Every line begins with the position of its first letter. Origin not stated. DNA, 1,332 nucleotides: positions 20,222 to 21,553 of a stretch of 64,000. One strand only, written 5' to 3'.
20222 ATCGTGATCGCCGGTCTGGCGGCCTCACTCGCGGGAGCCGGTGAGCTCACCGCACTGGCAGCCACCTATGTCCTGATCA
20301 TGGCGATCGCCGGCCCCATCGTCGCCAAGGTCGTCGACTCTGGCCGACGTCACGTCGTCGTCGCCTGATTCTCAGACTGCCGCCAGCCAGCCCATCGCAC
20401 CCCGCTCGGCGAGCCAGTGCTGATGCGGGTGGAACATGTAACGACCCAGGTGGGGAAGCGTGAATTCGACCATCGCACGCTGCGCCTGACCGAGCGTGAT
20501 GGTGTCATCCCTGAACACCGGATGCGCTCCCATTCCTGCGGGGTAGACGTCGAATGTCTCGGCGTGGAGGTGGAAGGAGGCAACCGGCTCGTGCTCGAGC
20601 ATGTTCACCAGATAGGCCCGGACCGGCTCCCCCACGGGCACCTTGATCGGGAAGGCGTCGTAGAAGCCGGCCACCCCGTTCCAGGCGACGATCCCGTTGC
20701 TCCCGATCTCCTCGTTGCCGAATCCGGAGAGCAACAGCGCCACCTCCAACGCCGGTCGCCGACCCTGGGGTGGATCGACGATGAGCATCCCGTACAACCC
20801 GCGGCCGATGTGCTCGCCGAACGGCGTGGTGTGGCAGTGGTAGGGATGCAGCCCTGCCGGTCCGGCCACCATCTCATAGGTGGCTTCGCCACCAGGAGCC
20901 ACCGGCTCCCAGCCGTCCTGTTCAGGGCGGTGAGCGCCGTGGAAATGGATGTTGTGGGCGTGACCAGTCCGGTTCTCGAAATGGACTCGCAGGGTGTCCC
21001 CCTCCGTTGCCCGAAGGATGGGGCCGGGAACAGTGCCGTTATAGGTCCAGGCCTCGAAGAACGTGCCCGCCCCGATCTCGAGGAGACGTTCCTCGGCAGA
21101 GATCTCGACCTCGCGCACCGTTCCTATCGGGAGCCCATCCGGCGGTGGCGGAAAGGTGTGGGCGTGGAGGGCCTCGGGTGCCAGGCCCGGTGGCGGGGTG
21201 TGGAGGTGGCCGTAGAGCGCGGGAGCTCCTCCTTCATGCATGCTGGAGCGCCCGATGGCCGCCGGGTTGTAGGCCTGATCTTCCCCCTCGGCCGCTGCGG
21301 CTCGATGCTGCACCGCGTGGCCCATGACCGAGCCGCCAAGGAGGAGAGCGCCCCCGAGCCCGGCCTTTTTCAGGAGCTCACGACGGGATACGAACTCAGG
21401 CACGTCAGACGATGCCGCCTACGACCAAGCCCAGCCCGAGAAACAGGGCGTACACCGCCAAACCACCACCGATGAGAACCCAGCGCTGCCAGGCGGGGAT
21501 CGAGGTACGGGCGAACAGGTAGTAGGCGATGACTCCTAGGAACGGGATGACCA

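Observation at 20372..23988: Translationally chained coxG / cupredoxin / NosD-like beta-helix / two-domain multicopper oxidase cassette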

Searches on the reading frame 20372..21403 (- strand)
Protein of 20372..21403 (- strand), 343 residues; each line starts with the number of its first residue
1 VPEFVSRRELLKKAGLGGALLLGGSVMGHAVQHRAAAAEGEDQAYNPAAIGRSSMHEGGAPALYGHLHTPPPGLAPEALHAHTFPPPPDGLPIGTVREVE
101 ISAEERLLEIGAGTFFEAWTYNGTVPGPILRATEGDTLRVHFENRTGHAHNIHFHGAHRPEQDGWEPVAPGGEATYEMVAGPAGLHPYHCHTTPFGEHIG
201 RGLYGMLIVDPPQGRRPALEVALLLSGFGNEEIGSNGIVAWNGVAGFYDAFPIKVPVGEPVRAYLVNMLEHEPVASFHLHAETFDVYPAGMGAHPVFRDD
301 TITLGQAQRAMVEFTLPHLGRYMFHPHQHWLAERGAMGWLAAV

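Call 4: search_protein_families(library=pfam, proteins=[window:20372-21403:-], max_evalue=0.01)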
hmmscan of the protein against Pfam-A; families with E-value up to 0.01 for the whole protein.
window:20372-21403:- (343 aa): 2 families
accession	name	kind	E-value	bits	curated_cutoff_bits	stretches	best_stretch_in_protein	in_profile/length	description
PF07732.21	Cu-oxidase_3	-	1.8e-21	76.8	21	1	117-213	16-118/119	Multicopper oxidase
PF07731.20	Cu-oxidase_2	-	1e-20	74.3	20.4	2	242-340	24-131/137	Multicopper oxidase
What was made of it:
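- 20372..21403 (-): Tat-exported two-domain multicopper oxidase (343 aa). The T1 copper site is in domain 1 (type C) and the trinuclear-cluster ligand set is complete. Pfam Cu-oxidase_3 and Cu-oxidase_2 (call 4).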

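Call 5: search_protein_families(library=ncbifam, proteins=[window:20372-21403:-], max_evalue=0.01)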
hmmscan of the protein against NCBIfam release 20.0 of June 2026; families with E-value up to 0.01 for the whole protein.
window:20372-21403:- (343 aa): 8 families
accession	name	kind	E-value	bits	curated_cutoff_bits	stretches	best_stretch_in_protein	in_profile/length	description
TIGR02376.1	Cu_nitrite_red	equivalog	9.3e-25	87.6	296.3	1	96-216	27-151/326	copper-containing nitrite reductase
TIGR01480.1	copper_res_A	subfamily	1.2e-16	60.3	478.95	2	98-214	47-165/593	copper resistance system multicopper oxidase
TIGR03388.1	ascorbase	equivalog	8.4e-12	44.5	614.8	1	120-219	24-129/542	L-ascorbate oxidase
NF008205.1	PRK10965.1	equivalog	1.8e-09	36.9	525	1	95-215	44-169/529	multicopper oxidase CueO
TIGR03389.1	laccase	equivalog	1.4e-07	30.7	558.9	1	119-224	25-140/539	laccase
NF045554.1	AmiPhnlOxPhsA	equivalog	0.00048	18.8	950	1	118-188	45-114/581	O-aminophenol oxidase PhsA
TIGR01409.1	TAT_signal_seq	domain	0.0019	18.5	16.7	1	5-33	1-25/29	twin-arginine translocation signal domain-containing protein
TIGR02657.1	amicyanin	equivalog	0.0063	16.9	110.2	0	128-195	11-75/83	amicyanin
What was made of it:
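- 20372..21403 (-): TAT signal model hit (call 5).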

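Call 6: search_solved_structures(query=window:20372-21403:-, max_evalue=0.001, show_alignments=2)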
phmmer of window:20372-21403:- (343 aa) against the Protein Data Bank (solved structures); distinct sequences matched with E-value up to 0.001: 222 (the best 60 are shown).
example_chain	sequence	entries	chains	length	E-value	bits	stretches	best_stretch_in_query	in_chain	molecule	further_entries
3gdc_A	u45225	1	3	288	6.5e-64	219.5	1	91-340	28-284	Multicopper oxidase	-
7rab_A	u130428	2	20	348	5.1e-56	193.5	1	45-338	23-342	multicopper oxidase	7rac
9cck_C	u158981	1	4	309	7.4e-45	156.8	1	100-340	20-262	Copper-containing nitrite reductase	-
9cck_A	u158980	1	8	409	1.7e-44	155.6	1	100-340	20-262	Copper-containing nitrite reductase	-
9kwt_A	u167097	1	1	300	3.8e-29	105.1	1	98-340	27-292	Copper-containing nitrite reductase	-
9kws_A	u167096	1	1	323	5.2e-29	104.6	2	98-221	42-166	Copper-containing nitrite reductase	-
3wia_A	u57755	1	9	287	8.3e-29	104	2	99-221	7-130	Nitrite reductase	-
3wkq_A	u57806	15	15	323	9.6e-29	103.8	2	98-221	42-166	Nitrite reductase | Copper-containing nitrite reductase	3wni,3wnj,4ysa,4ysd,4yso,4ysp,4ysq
3wi9_A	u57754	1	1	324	9.9e-29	103.7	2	98-221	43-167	Nitrite reductase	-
6the_A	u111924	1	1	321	1.1e-28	103.5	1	86-340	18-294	Copper-containing nitrite reductase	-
3x1e_A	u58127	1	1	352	1.4e-28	103.3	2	98-221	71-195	Nitrite reductase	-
9kwv_A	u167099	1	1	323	9.4e-28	100.5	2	98-221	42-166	Copper-containing nitrite reductase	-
9kwu_A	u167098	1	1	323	1e-27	100.4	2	98-221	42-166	Copper-containing nitrite reductase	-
9kvl_A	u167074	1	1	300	1.4e-27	99.9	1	98-340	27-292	Copper-containing nitrite reductase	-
3wkp_A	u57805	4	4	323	1.9e-27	99.5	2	98-221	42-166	Nitrite reductase | Copper-containing nitrite reductase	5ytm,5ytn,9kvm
3g5w_A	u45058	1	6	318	2.9e-20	75.8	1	97-328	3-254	Multicopper oxidase type 1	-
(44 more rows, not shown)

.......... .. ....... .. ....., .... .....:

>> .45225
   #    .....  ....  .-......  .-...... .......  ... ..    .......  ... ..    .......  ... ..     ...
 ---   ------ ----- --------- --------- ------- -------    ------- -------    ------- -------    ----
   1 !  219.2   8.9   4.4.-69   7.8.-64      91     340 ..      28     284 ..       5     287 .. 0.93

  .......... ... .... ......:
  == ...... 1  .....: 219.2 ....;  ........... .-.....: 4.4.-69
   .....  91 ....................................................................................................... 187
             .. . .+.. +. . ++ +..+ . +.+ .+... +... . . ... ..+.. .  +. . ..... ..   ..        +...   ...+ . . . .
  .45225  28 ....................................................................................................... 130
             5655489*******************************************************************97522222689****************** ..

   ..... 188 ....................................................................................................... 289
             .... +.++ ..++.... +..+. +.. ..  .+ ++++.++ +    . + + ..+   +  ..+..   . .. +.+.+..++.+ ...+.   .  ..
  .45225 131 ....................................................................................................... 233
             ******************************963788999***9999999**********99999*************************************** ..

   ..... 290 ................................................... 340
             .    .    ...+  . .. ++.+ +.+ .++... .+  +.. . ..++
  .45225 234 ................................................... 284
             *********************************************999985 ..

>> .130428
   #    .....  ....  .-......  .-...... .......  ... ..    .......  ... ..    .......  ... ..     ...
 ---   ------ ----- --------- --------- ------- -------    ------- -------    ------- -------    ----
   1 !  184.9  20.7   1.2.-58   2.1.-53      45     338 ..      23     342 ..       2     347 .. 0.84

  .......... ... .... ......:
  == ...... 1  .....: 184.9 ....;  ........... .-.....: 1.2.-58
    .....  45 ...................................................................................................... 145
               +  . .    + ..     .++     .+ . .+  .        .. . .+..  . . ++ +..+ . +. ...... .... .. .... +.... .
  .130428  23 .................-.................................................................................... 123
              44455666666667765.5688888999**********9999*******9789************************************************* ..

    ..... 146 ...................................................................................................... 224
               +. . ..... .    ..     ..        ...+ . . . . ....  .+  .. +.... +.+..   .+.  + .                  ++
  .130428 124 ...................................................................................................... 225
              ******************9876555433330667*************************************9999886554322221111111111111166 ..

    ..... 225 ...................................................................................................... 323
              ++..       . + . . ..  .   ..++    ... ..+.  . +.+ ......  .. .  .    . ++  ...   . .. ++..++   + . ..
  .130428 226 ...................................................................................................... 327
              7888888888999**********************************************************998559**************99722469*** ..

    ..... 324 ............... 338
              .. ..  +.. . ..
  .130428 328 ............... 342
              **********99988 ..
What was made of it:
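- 20372..21403 (-): Best PDB sequence matches are the two-domain MCOs 3gdc (6.5e-64) and 7rab (call 6).
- On Two-domain multicopper oxidase, type C: Full-length match to 3gdc (call 6).
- Closest solved structures are the two-domain MCOs 3gdc and 7rab, followed by NirK (call 6). NirK structures are the next-best PDB matches after the two-domain MCOs (call 6).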

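Call 12: find_homologous_proteins(query=window:20372-21403:-, max_evalue=1e-10)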
Query window:20372-21403:- (343 aa): 1770 proteins with E <= 1e-10 among 8000 candidates; the best 120 are listed.
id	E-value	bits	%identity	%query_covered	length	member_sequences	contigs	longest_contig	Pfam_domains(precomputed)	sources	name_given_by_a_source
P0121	8.1e-202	688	86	100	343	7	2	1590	PF07731.21,PF07732.22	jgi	jgi:FtsP/CotA-like multicopper oxidase with cupredoxin domain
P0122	4.9e-201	686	85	100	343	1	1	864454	PF07731.21,PF07732.22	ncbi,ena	-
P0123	8.0e-176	603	74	100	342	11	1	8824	PF07731.21,PF07732.22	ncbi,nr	ncbi:MAG TPA: multicopper oxidase domain-containing protein [Acidimicrobiia bacterium]|nr:multicoppe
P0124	2.7e-174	598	73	100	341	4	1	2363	PF07731.21,PF07732.22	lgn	-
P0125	7.6e-174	596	75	99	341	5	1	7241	PF07731.21,PF07732.22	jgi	-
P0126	7.9e-174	596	75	100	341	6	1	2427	PF07731.21,PF07732.22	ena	-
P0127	3.8e-173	594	75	100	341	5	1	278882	PF07731.21,PF07732.22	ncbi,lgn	ncbi:MAG: multicopper oxidase domain-containing protein [Acidimicrobiia bacterium]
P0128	5.8e-173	593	74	100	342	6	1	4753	PF07731.21,PF07732.22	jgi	jgi:FtsP/CotA-like multicopper oxidase with cupredoxin domain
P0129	7.3e-171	586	73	100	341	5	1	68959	PF07731.21,PF07732.22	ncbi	-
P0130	8.1e-171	586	74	100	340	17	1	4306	PF07731.21,PF07732.22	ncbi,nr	ncbi:MAG TPA: multicopper oxidase domain-containing protein [Acidimicrobiia bacterium]|nr:multicoppe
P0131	1.2e-170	586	74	100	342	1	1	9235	PF07731.21,PF07732.22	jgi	jgi:FtsP/CotA-like multicopper oxidase with cupredoxin domain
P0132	1.2e-170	586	74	100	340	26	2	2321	PF07731.21,PF07732.22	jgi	jgi:FtsP/CotA-like multicopper oxidase with cupredoxin domain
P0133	1.3e-170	585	74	100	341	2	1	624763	PF07731.21,PF07732.22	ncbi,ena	-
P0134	1.6e-170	585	73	100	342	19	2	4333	PF07731.21,PF07732.22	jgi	jgi:FtsP/CotA-like multicopper oxidase with cupredoxin domain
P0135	1.9e-170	585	73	100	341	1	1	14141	PF07731.21,PF07732.22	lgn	-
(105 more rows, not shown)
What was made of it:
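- Checked: Homologues of 340-343 aa also align over 100% of it (call 12).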

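Call 13: search_dna_similar(query=window:20372-21403:-, collection=plasmids, mode=protein, max_rows=25, max_evalue=1e-20)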
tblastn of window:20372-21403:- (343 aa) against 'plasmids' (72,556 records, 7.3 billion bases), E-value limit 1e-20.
Records with a match: 165; places in all: 169; records where one place covers at least 80% of the query: 73.
Best place of each record, by identity: <60% 165.
By first word of the organism name: Pseudosulfitobacter 37; Rhodococcus 30; Pseudomonas 13; Sinorhizobium 10; Sulfitobacter 6; Shinella 6; Paenarthrobacter 4; Arthrobacter 4; Cytobacillus 3; Halomarina 3; and 35 more.
By predicted mobility (MOB-suite, as given by PLSDB): conjugative 81; non-mobilizable 64; mobilizable 20.
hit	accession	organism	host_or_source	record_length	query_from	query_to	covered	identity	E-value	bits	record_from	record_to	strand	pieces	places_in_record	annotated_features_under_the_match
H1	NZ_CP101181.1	Paenarthrobacter ureafaciens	mixed culture,soil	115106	28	340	91%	39.3%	1e-57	208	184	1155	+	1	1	multicopper oxidase domain-containing protein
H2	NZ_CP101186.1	Paenarthrobacter ureafaciens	mixed culture,soil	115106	28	340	91%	39.3%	1e-57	208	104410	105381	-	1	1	multicopper oxidase domain-containing protein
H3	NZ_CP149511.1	Pararhizobium sp. A13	Aeschynomene indica,cell ...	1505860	29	340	91%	38.6%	1e-57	208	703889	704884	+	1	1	none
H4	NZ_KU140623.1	Sinorhizobium sp. M14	microbial mats from Zloty Stok gold mine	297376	28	338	91%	38.6%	2e-57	207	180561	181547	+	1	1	multicopper oxidase domain-containing protein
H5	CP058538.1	Deinococcus sp. D7000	seawater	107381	91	343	74%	46.9%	8e-62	220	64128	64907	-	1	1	multicopper oxidase domain-containing protein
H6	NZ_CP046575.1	Rhodococcus sp. WAY2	cell culture,bacterial consortium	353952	88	340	74%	46.7%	3e-63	224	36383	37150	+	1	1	multicopper oxidase domain-containing protein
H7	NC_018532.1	Arthrobacter sp. Rue61a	-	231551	32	340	90%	38.1%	1e-57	208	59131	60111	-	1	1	multicopper oxidase domain-containing protein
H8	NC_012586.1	Sinorhizobium fredii NGR234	-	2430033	34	343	90%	37.9%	1e-56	205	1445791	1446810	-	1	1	record has no annotation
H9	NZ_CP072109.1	Rhodococcus qingshengii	cell culture,Concrete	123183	88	340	74%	46.3%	1e-62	223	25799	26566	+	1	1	multicopper oxidase domain-containing protein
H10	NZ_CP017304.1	Rhodococcus sp. YL-1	pure culture,soil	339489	88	340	74%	46.3%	1e-62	223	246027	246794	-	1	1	multicopper oxidase domain-containing protein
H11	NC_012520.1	Rhodococcus opacus B4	-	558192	91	340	73%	46.7%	7e-62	220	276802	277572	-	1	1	multicopper oxidase domain-containing protein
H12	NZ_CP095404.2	Rhodococcus opacus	Whole organism,nitrophenolics and ...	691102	91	340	73%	46.7%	7e-62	220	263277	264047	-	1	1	multicopper oxidase domain-containing protein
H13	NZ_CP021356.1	Rhodococcus oxybenzonivorans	river sediment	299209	91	340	73%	46.7%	9e-62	220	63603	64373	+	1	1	multicopper oxidase domain-containing protein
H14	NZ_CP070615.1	Rhodococcus pseudokoreensis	cell culture,rhizosphere of apple ...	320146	91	340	73%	46.7%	5e-56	203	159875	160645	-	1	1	multicopper oxidase domain-containing protein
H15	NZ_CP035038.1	Sinorhizobium fredii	single cell,soil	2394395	34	343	90%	37.6%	2e-54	199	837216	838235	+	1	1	none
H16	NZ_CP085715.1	Peribacillus asahii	single cell,soil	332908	91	340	73%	46.6%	8e-65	229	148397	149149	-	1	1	multicopper oxidase domain-containing protein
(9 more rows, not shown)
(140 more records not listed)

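Call 17: get_annotated_region(hit=H6, flank=7000)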
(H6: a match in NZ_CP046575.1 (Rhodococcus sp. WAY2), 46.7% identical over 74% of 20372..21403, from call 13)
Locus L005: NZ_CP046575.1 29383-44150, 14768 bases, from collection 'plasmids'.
description: Rhodococcus sp. WAY2 plasmid pRWAY03, complete sequence
organism: Rhodococcus sp. WAY2 (NCBI taxid 2663121)
taxonomy: Bacteria; Actinomycetota; Actinomycetes; Mycobacteriales; Nocardiaceae; Rhodococcus; Rhodococcus sp. WAY2
host: -; source: cell culture,bacterial consortium; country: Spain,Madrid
typing (MOB-suite, as given by PLSDB): mobilizable; relaxase MOBP
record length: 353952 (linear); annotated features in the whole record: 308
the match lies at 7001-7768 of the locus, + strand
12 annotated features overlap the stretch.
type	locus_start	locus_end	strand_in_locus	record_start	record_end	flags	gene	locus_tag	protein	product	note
CDS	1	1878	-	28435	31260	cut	-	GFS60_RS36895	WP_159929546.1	FtsW/RodA/SpoVE family cell cycle protein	GO:0051301 - cell division [Evidence IEA]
CDS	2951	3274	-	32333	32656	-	-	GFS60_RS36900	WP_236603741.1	hypothetical protein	-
CDS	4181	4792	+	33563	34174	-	-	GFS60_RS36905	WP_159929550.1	heme-copper oxidase subunit III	-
CDS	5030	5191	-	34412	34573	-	-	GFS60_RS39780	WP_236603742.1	hypothetical protein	-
CDS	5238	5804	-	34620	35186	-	-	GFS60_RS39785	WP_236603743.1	hypothetical protein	-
CDS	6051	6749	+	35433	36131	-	-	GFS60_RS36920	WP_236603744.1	metal-dependent transcriptional regulator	-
CDS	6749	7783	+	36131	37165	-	-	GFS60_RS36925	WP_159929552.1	multicopper oxidase domain-containing protein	-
CDS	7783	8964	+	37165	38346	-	-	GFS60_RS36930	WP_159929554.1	ZIP family metal transporter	-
CDS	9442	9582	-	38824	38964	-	-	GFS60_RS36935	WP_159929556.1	hypothetical protein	-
CDS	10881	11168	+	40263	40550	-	-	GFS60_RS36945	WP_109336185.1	hypothetical protein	-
CDS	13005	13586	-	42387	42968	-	-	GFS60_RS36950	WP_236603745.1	hypothetical protein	-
CDS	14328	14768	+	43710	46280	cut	-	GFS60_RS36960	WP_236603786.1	AMP-binding protein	-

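Call 47: get_annotated_region(hit=H7, flank=5000)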
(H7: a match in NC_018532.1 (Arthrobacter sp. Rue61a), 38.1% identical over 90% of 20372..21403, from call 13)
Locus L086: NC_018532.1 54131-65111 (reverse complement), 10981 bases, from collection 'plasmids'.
description: Arthrobacter sp. Rue61a plasmid p232, complete sequence
organism: Arthrobacter sp. Rue61a (NCBI taxid 1118963)
taxonomy: Bacteria; Actinomycetota; Actinomycetes; Micrococcales; Micrococcaceae; Arthrobacter; Arthrobacter sp. Rue61a
host: -; source: -; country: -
typing (MOB-suite, as given by PLSDB): conjugative; replicon rep_cluster_1668; relaxase MOBF; mating-pair formation MPF_T
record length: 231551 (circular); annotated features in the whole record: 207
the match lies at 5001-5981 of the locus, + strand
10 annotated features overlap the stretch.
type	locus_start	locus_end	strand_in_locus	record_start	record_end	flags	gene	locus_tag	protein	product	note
CDS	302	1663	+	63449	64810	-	-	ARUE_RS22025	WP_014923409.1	hemolysin family protein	-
CDS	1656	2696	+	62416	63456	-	-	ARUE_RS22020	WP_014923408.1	hemolysin family protein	-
CDS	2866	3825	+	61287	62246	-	-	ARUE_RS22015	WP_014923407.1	bile acid:sodium symporter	-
CDS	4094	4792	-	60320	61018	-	-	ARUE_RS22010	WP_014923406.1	metal-dependent transcriptional regulator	-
CDS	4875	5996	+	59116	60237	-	-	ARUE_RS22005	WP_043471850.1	multicopper oxidase domain-containing protein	-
CDS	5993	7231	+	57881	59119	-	-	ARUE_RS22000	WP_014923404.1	metal transporter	-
CDS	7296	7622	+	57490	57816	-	-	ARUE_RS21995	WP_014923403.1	metalloregulator ArsR/SmtB family transcription factor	GO:0006355 - regulation of DNA-templated transcription [Evidence IEA]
CDS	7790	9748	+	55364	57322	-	-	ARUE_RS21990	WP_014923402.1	cation-translocating P-type ATPase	-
CDS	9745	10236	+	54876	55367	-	lspA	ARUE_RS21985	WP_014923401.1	signal peptidase II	GO:0009306 - protein secretion [Evidence IEA]; GO:0006508 - proteolysis [Evidence IEA]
CDS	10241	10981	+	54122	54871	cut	-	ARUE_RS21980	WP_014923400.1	cytochrome c biogenesis protein CcdA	GO:0017004 - cytochrome complex assembly [Evidence IEA]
